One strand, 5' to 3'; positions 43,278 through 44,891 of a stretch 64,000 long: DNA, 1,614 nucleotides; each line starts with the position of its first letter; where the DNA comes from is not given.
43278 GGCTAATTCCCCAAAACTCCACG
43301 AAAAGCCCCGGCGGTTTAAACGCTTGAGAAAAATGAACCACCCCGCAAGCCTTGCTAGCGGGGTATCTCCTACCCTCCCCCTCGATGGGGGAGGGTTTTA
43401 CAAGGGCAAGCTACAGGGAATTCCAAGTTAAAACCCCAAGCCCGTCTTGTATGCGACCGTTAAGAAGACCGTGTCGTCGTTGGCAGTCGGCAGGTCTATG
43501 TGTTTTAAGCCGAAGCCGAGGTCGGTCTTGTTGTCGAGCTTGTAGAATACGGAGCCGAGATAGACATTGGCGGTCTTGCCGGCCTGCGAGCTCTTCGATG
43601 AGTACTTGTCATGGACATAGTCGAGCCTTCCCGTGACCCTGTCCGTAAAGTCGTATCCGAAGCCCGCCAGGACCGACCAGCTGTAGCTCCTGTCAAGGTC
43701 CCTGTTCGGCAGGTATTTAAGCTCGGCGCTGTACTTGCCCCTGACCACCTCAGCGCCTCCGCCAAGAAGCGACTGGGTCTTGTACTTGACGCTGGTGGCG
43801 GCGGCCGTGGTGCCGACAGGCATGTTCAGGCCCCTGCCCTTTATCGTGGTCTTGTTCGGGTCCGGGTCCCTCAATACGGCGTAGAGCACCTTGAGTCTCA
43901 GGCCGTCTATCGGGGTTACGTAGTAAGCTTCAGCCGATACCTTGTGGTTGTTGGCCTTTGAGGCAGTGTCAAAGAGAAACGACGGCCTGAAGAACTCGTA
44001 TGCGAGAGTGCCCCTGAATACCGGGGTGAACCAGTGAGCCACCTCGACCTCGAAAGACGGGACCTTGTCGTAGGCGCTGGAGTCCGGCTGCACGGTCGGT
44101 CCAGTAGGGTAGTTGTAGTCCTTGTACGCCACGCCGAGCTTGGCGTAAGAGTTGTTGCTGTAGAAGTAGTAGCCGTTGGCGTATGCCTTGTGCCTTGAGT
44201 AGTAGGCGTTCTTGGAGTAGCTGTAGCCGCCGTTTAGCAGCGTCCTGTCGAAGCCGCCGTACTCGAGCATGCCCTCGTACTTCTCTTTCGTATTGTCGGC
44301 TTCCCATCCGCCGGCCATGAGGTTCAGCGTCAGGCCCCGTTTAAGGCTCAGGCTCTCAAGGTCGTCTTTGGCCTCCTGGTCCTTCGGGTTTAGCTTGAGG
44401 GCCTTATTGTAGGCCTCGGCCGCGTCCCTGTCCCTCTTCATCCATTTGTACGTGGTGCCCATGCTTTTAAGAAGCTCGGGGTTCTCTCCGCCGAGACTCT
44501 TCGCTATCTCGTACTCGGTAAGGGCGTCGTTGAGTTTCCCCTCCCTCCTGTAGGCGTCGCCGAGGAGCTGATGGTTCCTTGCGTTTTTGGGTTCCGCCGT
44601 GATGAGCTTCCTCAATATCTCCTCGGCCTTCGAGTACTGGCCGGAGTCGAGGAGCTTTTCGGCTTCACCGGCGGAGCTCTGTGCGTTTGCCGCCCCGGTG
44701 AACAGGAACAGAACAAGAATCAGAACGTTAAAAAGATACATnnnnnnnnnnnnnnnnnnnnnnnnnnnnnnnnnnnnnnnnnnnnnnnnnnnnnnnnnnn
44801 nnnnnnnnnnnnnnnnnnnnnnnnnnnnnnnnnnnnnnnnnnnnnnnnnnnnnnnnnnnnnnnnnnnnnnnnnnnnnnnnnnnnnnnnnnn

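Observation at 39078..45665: Unusual four-gene synthase-type exopolysaccharide locus: ATP-grasp ligase, TPR-porin, TPR-TM-PIG-L deacetylase and GT2 synthase-hydrolase fusion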

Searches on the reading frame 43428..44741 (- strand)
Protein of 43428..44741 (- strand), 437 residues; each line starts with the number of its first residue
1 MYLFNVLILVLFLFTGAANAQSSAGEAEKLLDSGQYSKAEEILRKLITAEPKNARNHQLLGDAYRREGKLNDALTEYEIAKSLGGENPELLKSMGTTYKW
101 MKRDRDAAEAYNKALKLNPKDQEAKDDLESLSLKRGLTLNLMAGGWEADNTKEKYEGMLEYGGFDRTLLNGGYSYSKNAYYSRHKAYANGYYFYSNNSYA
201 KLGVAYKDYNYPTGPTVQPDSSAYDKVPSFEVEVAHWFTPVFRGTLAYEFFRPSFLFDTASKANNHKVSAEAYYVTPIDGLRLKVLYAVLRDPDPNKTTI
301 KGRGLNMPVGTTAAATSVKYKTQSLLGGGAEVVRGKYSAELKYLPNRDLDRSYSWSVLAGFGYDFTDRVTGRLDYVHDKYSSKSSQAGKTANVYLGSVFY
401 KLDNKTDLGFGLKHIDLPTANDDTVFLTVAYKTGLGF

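Call 3: search_protein_families(library=pfam, proteins=[window:43428-44741:-], max_evalue=0.01)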
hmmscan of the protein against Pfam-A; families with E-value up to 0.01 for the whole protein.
window:43428-44741:- (437 aa): 16 families
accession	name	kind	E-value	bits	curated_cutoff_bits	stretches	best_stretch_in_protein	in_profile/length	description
PF07719.23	TPR_2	-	4.9e-11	42.3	27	1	88-121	1-34/34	Tetratricopeptide repeat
PF13428.12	TPR_14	-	7e-10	39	23.5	0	88-124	1-37/44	Tetratricopeptide repeat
PF14559.12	TPR_19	-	1.1e-07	32.5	25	1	30-78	1-49/68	Tetratricopeptide repeat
PF13432.12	TPR_16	-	2.7e-07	31.4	32.7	1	27-81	4-58/65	Tetratricopeptide repeat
PF13181.12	TPR_8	-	3.2e-07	30.4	25.7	0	94-121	7-34/34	Tetratricopeptide repeat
PF00515.34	TPR_1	-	4e-07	30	27.8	1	89-121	2-34/34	Tetratricopeptide repeat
PF23914.1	TPR_CcmH_CycH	-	2.9e-06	27.6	42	0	32-87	99-154/158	Cytochrome c-type biogenesis protein H TPR domain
PF14863.12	Alkyl_sulf_dimr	-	1e-05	26.4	26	1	22-73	71-122/139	Alkyl sulfatase dimerisation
PF13414.12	TPR_11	-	5.1e-05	23.3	26.8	0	61-98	1-38/42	TPR repeat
PF13431.12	TPR_17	-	7.7e-05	23.1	24.4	0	44-74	3-33/34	Tetratricopeptide repeat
PF03704.23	BTAD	-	0.00022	22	22.1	1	27-82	69-124/146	Bacterial transcriptional activator domain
PF20308.4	TPR-S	-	0.00062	20.8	27.6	1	36-116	2-80/102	Tetratricopeptide Repeats-Sensor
PF13174.12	TPR_6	-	0.00069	20.6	26.3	0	94-120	6-32/33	Tetratricopeptide repeat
PF13424.12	TPR_12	-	0.0008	20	30.1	0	59-117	8-74/77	Tetratricopeptide repeat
PF25063.1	ARM_TT21_C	-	0.001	19.4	35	1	27-125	102-201/209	Tetratricopeptide repeat protein 21 C-terminal ARM domain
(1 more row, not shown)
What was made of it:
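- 43428..44741 (-): Exported protein of 437 aa: signal peptide (residues 1-20), about 3 TPR repeats (residues ~22-130), and a ~300-aa putative outer-membrane beta-barrel (residues ~136-437) ending in ...YKTGLGF. TPR hits at residues 27-124 (call 3).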

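Call 4: search_protein_families(library=ncbifam, proteins=[window:43428-44741:-], max_evalue=0.01)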
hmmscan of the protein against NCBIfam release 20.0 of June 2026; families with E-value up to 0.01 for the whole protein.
window:43428-44741:- (437 aa): 19 families
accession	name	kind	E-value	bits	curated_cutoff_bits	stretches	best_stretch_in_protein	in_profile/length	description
TIGR02917.1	PEP_TPR_lipo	equivalog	5.8e-11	41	312.2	1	27-134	574-681/899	XrtA/PEP-CTERM system TPR-repeat protein PrsT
NF040959.1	MamA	equivalog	7e-09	35.4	200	1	18-117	103-202/204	magnetosome protein MamA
NF033758.1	gliding_GltE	equivalog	1.1e-07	31.2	225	1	30-97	266-333/411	adventurous gliding motility TPR repeat lipoprotein GltE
TIGR02552.1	LcrH_SycD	equivalog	1.2e-07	31.5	104.8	1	29-124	27-122/136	SycD/LcrH family type III secretion system chaperone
NF053607.1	CHU_0125_OmpA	equivalog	3.4e-07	29.1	620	1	8-122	7-121/639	CHU_0125 family OmpA-like outer membrane integrity protein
NF033762.1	social_mot_Tgl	equivalog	5e-07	29.3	225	1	52-136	29-114/252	social motility TPR repeat lipoprotein Tgl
TIGR02521.1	type_IV_pilW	equivalog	1.5e-05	24.7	154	1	29-90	40-101/234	type IV pilus biogenesis/stability protein PilW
NF052230.1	T9SS_PorE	exception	5.6e-05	21.6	600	1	6-131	4-134/648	PorE family type IX secretion system protein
TIGR02795.1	tol_pal_ybgF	equivalog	0.00014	22.5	90.1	1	25-126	7-114/119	tol-pal system protein YbgF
NF047507.1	TPR_BatC_Lepto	exception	0.00026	20.5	175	1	94-134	102-142/214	TPR repeat-containing protein BatC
NF011886.0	PRK15359.1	equivalog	0.00031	20.5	146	1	31-121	35-125/144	type III secretion system chaperone protein SscB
NF052415.1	T3SS_chap_SctY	equivalog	0.00072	20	70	1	31-116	17-105/106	type III secretion apparatus assembly chaperone SctY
NF007468.0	PRK10049.1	equivalog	0.0011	17.2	1043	1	18-113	133-227/817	poly-beta-1,6 N-acetyl-D-glucosamine export porin PgaA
NF002725.1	PRK02603.1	equivalog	0.0025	17.8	143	1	39-136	19-120/173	photosystem I assembly protein Ycf3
NF008520.0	PRK11447.1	equivalog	0.0027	15.6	858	1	27-83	276-332/1157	cellulose synthase complex outer membrane protein BcsC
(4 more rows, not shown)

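Call 45: search_solved_structures(query=A3, max_evalue=10)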
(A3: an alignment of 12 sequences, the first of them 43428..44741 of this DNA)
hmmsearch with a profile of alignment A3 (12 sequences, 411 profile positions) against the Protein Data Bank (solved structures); distinct sequences matched with E-value up to 10: 314 (the best 60 are shown).
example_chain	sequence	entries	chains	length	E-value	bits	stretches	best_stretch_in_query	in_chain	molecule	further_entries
9qhb_A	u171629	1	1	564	6.5e-74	252.2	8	24-110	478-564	Engineered tetratricopeptide repeat protein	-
8bu0_A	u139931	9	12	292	1.8e-42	148.7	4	24-110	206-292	Consensus tetratricopeptide repeat protein | Crystal structure of an 8-repeat consensus TPR superhelix with Zinc. | Monomer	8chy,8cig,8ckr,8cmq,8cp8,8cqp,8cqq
9qhc_A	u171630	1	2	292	8.1e-40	140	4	24-110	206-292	Engineered tetratricopeptide repeat protein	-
7ntf_A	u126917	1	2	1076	1.1e-32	116.4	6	28-104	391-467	Isoform 1 of UDP-N-acetylglucosamine--peptide N-acetylglucosaminyltransferase 110 kDa subu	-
7yeh_B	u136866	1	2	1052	1.2e-32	116.3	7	28-106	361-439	UDP-N-acetylglucosamine--peptide N-acetylglucosaminyltransferase 110 kDa subunit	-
7yea_A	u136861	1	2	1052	1.5e-32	116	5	28-105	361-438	UDP-N-acetylglucosamine--peptide N-acetylglucosaminyltransferase 110 kDa subunit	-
7obi_A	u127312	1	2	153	2.7e-28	102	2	24-110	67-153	CTPR-rv4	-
6eou_A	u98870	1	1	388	2.8e-27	98.6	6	23-102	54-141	UDP-N-acetylglucosamine--peptide N-acetylglucosaminyltransferase 110 kDa subunit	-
1w3b_A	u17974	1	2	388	7.6e-27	97.2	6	17-102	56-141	UDP-N-ACETYLGLUCOSAMINE--PEPTIDE N-ACETYLGLUCOSAMINYLTRANSFERASE 110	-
9gzg_A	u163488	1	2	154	2.5e-26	95.5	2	24-110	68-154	Engineered CTPR protein with glutamic acids for conductivity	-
8ch0_A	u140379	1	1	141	3.9e-21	78.4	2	24-94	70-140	Consensus tetratricopeptide repeat protein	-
2fo7_A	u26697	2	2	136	7.3e-21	77.5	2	24-94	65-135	SYNTHETIC CONSENSUS TPR PROTEIN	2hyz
1na0_A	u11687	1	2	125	9.3e-21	77.2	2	24-110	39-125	designed protein CTPR3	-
6xt9_D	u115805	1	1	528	1.2e-19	73.5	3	23-94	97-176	Bardet-Biedl syndrome 4 protein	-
7y4i_A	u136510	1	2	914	1.8e-19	72.9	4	28-103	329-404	Probable UDP-N-acetylglucosamine--peptide N-acetylglucosaminyltransferase SPINDLY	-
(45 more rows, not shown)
